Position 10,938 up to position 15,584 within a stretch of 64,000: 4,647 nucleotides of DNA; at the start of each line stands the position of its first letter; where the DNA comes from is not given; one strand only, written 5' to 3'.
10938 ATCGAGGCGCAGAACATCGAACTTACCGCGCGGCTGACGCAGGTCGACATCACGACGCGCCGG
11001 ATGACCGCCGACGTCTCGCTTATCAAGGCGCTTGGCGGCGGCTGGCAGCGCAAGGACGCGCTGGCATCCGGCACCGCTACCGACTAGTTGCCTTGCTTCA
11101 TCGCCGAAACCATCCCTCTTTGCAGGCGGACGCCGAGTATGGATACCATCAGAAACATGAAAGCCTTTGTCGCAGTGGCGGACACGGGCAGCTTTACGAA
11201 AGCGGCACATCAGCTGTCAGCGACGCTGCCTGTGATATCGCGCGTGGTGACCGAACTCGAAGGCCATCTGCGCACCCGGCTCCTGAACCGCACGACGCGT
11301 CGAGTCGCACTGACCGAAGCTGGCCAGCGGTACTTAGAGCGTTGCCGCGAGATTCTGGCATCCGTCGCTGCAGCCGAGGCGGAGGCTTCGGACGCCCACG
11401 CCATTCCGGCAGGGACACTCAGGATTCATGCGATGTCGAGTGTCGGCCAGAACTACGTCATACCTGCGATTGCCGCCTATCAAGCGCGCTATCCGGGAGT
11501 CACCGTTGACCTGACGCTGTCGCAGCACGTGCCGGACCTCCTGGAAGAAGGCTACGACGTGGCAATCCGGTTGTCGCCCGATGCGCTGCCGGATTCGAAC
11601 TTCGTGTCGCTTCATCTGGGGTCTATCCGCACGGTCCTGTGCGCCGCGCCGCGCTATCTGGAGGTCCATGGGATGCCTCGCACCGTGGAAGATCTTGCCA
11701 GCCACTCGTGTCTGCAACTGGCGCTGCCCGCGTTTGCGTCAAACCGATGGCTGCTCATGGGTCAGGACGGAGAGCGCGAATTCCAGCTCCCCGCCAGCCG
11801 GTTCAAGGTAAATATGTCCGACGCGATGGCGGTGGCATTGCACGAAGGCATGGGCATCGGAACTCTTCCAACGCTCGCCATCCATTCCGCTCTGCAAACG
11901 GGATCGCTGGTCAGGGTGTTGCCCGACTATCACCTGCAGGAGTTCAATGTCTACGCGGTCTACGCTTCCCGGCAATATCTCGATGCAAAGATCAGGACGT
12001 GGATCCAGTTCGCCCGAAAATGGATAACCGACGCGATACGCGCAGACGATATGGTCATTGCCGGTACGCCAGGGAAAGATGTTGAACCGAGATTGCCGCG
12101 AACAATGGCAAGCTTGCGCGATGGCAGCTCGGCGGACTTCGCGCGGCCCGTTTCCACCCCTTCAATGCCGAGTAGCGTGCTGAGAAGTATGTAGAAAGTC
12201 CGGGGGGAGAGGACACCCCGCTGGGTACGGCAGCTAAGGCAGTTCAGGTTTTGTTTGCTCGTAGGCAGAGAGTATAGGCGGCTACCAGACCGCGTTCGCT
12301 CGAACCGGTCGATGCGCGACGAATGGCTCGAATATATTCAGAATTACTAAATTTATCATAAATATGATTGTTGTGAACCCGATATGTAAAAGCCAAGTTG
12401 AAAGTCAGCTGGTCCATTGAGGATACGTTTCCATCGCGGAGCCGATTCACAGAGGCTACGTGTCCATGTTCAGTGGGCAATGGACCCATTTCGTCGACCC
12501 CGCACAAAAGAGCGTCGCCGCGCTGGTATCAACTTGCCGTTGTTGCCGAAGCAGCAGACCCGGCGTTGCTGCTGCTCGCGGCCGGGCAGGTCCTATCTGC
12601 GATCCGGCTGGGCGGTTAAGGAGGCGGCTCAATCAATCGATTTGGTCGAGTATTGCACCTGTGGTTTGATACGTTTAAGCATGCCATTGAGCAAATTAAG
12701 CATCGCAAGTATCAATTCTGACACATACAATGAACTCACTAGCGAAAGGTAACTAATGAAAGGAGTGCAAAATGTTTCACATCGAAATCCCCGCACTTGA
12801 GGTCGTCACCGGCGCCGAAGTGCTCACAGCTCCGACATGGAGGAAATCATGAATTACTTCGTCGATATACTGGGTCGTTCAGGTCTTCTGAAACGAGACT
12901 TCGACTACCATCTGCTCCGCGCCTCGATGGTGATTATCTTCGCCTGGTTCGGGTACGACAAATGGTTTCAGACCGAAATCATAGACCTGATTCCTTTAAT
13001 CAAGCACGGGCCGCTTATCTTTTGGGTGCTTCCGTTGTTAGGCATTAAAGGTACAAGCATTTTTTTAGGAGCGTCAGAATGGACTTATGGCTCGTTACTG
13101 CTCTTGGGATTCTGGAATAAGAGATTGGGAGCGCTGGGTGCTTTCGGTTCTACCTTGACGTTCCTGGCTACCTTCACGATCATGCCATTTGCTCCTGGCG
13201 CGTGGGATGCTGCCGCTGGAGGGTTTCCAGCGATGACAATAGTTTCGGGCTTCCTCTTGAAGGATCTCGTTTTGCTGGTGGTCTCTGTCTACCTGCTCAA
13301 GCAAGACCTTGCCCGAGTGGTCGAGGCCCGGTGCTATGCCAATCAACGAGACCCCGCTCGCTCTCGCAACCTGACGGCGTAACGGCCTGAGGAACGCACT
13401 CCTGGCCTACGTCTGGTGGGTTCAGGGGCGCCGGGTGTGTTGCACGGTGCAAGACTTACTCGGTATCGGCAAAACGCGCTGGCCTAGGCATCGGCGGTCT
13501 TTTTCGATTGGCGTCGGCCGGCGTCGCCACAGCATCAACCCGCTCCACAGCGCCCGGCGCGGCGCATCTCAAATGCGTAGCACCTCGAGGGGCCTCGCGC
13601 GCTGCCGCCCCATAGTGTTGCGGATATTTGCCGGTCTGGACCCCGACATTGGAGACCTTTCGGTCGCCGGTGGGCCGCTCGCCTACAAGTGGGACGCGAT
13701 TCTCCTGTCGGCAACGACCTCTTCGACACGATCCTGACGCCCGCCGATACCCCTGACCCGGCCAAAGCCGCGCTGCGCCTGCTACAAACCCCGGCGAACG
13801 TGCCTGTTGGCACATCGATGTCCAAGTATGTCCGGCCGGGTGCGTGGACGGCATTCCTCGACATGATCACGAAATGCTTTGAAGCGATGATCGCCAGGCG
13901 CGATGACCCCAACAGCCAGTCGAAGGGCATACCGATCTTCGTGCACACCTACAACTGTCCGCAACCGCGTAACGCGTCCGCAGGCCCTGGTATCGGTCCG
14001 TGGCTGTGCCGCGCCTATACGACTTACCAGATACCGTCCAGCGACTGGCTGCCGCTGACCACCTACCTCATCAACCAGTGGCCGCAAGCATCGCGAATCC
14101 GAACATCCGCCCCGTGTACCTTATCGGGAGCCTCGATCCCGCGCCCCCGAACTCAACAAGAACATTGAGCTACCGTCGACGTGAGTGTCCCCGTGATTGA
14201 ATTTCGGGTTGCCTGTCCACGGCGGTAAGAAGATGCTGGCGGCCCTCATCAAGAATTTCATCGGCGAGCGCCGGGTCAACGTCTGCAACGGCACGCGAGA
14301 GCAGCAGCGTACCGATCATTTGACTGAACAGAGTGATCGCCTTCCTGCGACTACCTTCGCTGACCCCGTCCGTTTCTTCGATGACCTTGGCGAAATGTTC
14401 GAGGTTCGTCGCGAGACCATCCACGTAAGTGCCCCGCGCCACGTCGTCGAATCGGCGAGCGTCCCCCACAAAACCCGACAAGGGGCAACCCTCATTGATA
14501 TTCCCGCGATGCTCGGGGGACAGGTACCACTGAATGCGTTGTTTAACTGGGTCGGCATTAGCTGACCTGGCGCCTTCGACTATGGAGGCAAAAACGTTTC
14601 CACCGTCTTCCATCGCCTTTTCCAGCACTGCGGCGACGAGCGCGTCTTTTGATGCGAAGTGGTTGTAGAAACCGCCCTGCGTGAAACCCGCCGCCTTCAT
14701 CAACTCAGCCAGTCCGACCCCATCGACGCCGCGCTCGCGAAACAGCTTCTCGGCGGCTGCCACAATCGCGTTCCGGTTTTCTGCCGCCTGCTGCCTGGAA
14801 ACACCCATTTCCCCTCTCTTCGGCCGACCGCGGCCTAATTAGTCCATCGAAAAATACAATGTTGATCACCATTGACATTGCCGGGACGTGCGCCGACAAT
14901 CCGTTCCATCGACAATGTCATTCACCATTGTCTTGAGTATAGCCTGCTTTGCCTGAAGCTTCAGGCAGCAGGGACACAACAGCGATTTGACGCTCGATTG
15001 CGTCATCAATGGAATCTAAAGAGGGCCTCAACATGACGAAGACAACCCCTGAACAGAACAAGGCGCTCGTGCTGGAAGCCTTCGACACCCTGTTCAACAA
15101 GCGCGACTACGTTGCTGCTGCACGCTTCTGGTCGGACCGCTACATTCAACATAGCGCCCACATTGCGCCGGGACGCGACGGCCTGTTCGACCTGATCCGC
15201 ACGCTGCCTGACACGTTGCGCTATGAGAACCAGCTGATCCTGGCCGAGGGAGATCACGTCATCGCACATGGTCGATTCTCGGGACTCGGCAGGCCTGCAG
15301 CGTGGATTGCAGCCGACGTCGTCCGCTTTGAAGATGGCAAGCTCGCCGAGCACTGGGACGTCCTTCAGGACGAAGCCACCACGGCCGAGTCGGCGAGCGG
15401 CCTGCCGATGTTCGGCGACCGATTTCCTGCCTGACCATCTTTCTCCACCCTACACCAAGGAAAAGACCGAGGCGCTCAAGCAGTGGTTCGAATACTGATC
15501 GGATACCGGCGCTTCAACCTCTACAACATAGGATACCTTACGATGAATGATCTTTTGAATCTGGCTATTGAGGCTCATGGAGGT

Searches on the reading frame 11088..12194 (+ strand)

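Call 64: search_protein_families(library=pfam, proteins=[window:11088-12194:+], max_evalue=0.001)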
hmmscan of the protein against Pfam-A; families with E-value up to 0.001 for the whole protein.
window:11088-12194:+ (368 aa): 2 families
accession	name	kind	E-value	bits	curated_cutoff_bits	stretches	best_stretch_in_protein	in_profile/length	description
PF03466.25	LysR_substrate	-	2.3e-42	145.2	28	1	107-312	4-207/209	LysR substrate binding domain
PF00126.33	HTH_1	-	4.9e-19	68.5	26.6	1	21-80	1-60/60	Bacterial regulatory helix-turn-helix protein, lysR family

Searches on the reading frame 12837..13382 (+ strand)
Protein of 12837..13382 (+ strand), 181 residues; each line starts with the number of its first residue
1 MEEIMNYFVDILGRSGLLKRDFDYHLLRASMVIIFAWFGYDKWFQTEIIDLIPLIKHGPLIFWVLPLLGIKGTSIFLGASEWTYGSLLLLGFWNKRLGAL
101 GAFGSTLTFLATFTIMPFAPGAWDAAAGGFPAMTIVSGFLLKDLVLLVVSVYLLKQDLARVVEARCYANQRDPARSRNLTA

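Call 64: search_protein_families(library=pfam, proteins=[window:12837-13382:+], max_evalue=0.001)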
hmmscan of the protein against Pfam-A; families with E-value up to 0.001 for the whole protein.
window:12837-13382:+ (181 aa): 1 family
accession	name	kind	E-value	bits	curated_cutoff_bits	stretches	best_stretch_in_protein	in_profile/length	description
PF04224.18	DUF417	-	5.6e-21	75.3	27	1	21-161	12-174/175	Protein of unknown function, DUF417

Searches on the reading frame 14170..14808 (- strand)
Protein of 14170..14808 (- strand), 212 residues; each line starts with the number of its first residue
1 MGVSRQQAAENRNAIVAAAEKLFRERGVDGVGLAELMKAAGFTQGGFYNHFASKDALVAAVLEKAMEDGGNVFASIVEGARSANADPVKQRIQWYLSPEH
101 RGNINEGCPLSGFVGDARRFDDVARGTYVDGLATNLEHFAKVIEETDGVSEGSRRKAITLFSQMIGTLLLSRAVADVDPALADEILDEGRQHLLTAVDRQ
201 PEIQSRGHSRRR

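Call 64: search_protein_families(library=pfam, proteins=[window:14170-14808:-], max_evalue=0.001)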
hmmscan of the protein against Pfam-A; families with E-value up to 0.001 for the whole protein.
window:14170-14808:- (212 aa): 1 family
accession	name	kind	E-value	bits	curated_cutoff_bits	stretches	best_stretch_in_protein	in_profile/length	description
PF00440.29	TetR_N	-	4.7e-15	55.5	24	1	15-61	1-47/47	Bacterial regulatory proteins, tetR family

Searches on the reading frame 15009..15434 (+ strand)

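Call 64: search_protein_families(library=pfam, proteins=[window:15009-15434:+], max_evalue=0.001)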
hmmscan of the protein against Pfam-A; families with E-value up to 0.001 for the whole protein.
window:15009-15434:+ (141 aa): 2 families
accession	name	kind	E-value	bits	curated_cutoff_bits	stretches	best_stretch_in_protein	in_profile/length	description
PF12680.13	SnoaL_2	-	1.5e-12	48.4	27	1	23-115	2-102/102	SnoaL-like domain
PF07366.18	SnoaL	-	2.4e-12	47.2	28.4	1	20-121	2-119/126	SnoaL-like polyketide cyclase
